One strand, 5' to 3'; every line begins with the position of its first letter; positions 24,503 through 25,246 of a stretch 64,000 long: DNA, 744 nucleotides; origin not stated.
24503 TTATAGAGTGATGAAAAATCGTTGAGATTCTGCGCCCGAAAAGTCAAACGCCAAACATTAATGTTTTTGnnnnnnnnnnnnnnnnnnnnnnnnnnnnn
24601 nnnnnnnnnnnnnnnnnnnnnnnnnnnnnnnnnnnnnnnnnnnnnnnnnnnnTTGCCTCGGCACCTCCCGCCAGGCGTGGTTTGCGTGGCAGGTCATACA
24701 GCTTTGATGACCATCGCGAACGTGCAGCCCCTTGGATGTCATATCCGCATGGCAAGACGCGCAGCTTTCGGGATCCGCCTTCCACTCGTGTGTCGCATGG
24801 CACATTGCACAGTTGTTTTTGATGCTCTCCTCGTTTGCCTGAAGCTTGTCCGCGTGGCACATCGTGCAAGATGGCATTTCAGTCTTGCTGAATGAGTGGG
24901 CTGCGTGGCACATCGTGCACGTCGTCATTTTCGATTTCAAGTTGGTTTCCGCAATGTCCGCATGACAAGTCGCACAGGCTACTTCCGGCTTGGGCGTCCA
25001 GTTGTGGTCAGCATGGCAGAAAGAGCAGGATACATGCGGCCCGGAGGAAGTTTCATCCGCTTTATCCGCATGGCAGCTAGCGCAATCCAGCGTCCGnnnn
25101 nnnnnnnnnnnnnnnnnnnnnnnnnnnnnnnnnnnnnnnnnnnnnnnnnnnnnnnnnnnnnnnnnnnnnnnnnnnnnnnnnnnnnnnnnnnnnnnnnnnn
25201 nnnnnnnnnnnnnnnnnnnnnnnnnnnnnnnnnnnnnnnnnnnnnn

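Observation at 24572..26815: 33-heme cytochrome c with two halves and a regular di-heme repeat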

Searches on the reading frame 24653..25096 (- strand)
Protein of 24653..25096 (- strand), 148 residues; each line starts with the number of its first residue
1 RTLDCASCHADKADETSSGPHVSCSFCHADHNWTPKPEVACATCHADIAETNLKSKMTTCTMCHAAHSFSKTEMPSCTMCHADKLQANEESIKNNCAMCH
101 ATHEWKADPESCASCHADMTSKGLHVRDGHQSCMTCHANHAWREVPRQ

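Call 78: predict_structure(alignment_id=A3)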
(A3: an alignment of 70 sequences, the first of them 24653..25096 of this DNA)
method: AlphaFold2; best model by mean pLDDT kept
length: 148 residues; sequences in the alignment: 70
mean_pLDDT: 79.7   pTM: 0.61
mean pLDDT of the five models: 79.7, 78.1, 72.9, 66.4, 62.2
residues with pLDDT >= 90: 4; 70-90: 128; 50-70: 14; < 50: 2
segments of 3 or more residues with pLDDT < 50: none
pLDDT, mean of each block of 10 residues (from residue 1): 77 79 80 72 87 81 78 65 80 82 82 87 89 83 72
secondary structure, 60 per line:
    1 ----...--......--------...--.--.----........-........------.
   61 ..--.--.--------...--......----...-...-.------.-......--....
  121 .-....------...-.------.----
elements in order: H10-15 H37-44 H46-53 H82-87 H109-114 H117-121 H123-126

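Call 81: fold_search(model_id=the predicted structure, library=pdb)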
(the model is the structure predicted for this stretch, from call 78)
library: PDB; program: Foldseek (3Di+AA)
matches with E <= 10: 4; with E <= 0.001: 0
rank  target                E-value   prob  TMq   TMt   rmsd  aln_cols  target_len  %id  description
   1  3sxq_B                1.8e+00  0.44  0.27  0.09   5.0        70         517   24  Structure of a hexameric multiheme c nitrite reductase from the extremophile bacterium Thiolkalivibrio paradoxus (released 2012-09-26)
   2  3ttb_A                2.5e+00  0.41  0.28  0.09   4.3        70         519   26  Structure of the Thioalkalivibrio paradoxus cytochrome c nitrite reductase in complex with sulfite (released 2011-10-05)
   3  4qnq_F                9.9e+00  0.01  0.14  0.14  18.4       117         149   11  Crystal Structure Analysis of full-length Bcl-XL in complex with the inhibitor ABT-263 (released 2015-10-28)
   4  3pl7_A                9.9e+00  0.01  0.12  0.13  18.4       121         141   12  Crystal structure of Bcl-xL in complex with the BaxBH3 domain (released 2010-12-29)
